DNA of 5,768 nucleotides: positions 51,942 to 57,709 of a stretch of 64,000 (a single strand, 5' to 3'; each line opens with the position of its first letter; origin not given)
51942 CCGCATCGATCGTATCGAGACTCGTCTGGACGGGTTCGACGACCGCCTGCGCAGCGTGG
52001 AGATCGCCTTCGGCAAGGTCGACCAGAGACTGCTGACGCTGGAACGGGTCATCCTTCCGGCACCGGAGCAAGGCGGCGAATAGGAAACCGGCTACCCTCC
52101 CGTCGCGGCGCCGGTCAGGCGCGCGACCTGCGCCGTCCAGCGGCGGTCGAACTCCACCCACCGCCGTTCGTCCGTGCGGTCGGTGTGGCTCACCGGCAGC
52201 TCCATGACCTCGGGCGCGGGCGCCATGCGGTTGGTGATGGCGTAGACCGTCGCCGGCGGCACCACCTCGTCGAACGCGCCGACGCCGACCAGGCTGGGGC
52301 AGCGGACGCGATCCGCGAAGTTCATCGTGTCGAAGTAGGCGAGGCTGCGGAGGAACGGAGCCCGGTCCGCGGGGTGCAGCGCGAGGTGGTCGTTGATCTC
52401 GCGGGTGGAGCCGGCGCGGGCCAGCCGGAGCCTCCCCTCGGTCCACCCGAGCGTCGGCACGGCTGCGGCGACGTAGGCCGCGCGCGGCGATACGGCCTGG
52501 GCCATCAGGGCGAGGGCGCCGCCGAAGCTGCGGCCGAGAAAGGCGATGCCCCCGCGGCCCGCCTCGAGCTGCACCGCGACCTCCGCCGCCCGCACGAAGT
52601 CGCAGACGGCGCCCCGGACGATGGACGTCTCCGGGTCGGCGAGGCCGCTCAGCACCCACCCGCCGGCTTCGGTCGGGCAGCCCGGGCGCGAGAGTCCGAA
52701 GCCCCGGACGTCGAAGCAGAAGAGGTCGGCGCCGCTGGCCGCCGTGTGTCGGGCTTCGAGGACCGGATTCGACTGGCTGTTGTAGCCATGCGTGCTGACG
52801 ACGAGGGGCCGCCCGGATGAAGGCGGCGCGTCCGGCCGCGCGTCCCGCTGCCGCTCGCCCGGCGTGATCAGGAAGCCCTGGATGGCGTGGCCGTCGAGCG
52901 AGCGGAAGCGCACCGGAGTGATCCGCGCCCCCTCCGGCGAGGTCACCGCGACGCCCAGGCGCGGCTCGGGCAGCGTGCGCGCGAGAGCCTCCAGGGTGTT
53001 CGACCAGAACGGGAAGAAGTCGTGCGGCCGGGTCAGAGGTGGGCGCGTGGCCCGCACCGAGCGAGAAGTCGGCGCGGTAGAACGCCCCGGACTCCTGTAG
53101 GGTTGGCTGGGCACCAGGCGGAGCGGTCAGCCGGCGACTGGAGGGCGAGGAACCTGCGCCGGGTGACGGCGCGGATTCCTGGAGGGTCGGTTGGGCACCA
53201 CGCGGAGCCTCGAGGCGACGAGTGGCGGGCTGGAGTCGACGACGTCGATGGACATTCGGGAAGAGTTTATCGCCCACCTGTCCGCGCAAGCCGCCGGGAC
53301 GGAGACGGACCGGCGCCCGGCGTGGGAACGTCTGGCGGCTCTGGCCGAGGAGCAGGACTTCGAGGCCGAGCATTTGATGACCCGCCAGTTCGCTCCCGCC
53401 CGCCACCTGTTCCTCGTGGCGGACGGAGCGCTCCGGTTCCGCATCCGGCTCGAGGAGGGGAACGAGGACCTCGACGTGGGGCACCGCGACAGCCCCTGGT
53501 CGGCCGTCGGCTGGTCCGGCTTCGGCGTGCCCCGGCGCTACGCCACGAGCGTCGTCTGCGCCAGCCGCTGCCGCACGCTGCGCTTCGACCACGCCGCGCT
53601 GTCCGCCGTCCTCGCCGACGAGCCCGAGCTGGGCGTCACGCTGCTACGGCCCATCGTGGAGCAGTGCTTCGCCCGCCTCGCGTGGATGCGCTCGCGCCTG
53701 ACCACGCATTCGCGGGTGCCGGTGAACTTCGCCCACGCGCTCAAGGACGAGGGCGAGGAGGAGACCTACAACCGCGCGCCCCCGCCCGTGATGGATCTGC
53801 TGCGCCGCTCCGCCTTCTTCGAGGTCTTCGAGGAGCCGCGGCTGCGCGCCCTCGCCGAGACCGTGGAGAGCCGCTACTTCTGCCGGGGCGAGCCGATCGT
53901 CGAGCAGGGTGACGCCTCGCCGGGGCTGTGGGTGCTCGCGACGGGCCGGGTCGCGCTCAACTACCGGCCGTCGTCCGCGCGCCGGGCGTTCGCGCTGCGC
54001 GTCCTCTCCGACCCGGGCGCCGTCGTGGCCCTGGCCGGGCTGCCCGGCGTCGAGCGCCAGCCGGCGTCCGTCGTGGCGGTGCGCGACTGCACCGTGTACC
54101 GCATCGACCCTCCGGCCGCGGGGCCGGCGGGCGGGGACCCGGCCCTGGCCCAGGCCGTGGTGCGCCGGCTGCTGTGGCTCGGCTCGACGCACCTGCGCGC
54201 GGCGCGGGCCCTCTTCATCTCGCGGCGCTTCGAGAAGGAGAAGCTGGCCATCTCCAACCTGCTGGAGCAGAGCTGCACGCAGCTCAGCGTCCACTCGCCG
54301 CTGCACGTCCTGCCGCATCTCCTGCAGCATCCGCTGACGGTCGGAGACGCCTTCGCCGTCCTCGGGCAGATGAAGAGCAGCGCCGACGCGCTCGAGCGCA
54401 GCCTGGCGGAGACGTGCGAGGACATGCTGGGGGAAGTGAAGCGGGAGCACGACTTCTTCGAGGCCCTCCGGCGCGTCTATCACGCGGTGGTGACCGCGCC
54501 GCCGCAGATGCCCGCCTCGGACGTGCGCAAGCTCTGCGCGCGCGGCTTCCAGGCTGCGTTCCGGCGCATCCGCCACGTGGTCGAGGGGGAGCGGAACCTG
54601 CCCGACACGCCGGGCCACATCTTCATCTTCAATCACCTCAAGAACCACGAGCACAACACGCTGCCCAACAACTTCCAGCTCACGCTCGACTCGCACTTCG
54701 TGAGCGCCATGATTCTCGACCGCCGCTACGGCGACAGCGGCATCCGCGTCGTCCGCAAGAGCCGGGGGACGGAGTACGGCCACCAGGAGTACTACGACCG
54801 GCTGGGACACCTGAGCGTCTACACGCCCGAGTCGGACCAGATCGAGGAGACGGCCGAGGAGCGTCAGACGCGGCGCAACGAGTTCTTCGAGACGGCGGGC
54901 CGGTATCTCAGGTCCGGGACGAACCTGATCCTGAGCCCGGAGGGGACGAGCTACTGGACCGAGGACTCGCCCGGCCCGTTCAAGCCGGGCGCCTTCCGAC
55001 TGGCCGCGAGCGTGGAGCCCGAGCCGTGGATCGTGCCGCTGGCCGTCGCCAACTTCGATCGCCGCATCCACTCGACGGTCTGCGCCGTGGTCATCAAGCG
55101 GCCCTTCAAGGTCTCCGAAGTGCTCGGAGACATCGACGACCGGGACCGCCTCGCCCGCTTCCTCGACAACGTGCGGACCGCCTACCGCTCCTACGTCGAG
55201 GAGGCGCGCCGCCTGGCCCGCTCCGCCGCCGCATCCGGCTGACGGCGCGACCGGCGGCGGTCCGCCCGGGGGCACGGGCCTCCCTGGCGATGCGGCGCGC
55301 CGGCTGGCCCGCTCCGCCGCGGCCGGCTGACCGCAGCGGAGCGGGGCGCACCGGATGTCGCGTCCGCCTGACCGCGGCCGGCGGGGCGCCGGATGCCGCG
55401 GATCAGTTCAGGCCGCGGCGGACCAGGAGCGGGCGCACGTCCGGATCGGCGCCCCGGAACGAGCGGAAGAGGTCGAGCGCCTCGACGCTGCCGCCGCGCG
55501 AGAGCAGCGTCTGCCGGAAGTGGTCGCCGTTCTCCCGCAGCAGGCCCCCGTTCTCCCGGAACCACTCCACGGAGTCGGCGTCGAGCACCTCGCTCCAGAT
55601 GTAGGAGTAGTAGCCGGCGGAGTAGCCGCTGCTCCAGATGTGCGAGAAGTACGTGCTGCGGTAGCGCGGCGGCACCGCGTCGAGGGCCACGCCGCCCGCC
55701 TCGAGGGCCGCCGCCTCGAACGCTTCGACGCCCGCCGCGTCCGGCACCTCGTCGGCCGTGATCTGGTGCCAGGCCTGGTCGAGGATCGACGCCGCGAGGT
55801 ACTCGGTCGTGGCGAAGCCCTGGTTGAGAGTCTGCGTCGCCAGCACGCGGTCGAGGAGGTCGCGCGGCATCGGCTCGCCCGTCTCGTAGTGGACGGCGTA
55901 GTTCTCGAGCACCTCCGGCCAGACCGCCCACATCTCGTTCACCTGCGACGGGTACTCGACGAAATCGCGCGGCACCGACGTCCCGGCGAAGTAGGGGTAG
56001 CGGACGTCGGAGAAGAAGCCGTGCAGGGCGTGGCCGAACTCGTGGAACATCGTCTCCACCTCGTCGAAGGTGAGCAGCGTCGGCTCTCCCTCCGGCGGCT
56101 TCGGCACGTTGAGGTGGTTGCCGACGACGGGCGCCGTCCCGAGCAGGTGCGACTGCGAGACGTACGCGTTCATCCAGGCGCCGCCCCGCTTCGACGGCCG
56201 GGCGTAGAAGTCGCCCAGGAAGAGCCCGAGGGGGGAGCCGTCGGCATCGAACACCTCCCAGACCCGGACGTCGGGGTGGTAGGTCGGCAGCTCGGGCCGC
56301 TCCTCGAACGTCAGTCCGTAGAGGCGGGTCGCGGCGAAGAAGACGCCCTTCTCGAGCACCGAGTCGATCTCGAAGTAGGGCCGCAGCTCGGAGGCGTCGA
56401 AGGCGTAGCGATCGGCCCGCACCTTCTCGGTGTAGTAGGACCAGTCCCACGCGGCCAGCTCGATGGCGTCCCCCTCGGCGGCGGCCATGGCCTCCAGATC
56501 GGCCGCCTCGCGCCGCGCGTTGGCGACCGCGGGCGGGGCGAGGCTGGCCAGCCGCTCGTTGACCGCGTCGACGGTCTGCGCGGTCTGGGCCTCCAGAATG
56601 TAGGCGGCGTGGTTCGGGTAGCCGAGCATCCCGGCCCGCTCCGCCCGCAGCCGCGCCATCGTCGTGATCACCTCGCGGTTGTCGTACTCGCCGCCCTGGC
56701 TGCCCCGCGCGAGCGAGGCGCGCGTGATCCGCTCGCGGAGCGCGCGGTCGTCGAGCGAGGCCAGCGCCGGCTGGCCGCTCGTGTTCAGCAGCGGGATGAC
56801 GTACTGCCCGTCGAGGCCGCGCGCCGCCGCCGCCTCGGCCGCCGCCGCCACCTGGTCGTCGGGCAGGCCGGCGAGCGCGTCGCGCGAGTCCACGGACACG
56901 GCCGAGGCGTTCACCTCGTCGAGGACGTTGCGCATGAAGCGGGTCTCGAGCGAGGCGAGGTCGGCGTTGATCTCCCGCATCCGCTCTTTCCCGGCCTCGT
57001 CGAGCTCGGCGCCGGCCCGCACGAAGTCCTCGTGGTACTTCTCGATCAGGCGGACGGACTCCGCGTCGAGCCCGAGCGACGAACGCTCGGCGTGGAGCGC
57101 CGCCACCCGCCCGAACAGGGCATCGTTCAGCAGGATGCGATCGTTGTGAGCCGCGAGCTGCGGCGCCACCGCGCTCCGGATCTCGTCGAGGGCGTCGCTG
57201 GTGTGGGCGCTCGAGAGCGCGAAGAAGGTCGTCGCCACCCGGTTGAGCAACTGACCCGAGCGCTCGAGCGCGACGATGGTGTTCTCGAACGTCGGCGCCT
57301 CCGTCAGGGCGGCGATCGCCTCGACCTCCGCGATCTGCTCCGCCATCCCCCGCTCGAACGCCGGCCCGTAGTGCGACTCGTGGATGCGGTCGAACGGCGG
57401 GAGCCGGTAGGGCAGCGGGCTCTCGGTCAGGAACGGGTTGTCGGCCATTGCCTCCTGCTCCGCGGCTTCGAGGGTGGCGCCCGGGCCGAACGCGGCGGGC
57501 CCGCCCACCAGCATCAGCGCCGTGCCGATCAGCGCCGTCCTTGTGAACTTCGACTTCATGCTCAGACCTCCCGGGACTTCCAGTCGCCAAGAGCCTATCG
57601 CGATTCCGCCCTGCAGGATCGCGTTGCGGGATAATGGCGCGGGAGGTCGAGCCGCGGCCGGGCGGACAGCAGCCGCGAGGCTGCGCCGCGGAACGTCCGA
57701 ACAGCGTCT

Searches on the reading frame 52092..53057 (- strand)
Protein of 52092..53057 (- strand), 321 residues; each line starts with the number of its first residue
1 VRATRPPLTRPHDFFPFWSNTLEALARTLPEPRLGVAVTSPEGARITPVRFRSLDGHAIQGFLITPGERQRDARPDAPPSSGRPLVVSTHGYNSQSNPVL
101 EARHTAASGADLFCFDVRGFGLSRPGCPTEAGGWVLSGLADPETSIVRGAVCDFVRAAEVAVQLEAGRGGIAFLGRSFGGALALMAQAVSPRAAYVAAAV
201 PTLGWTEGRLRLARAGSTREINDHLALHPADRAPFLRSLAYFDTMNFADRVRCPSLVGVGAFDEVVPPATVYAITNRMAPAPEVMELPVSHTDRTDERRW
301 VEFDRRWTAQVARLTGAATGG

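Call 34: search_protein_families(library=pfam, proteins=[window:52092-53057:-], max_evalue=0.001)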
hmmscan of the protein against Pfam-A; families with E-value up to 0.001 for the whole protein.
window:52092-53057:- (321 aa): 4 families
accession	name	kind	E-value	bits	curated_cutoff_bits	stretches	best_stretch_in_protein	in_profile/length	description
PF05448.18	AXE1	-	4e-36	124.9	21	1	5-280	15-291/321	Acetyl xylan esterase (AXE1)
PF00561.26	Abhydrolase_1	-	8.4e-09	35.9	25.8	1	85-189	2-89/245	alpha/beta hydrolase fold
PF12146.15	Hydrolase_4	-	1.5e-06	28.2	27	1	83-192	4-99/239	Serine aminopeptidase, S33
PF12697.13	Abhydrolase_6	-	2.3e-06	28.9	26.3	1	90-296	5-178/217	Alpha/beta hydrolase family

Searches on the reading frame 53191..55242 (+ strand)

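Call 34: search_protein_families(library=pfam, proteins=[window:53191-55242:+], max_evalue=0.001)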
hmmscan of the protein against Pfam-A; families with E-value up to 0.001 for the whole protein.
window:53191-55242:+ (683 aa): 2 families
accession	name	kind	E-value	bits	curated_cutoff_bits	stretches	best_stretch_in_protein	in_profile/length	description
PF00027.35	cNMP_binding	-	1.1e-16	61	27.5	2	228-306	2-78/89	Cyclic nucleotide-binding domain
PF01553.26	Acyltransferase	-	1.1e-05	25.7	23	1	464-619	4-131/132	Acyltransferase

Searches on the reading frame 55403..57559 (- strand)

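Call 34: search_protein_families(library=pfam, proteins=[window:55403-57559:-], max_evalue=0.001)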
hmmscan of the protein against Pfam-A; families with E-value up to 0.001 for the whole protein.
window:55403-57559:- (718 aa): 1 family
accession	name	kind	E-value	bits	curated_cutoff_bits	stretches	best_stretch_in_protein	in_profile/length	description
PF01432.26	Peptidase_M3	-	8.2e-123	411.5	27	1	266-713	2-453/457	Peptidase family M3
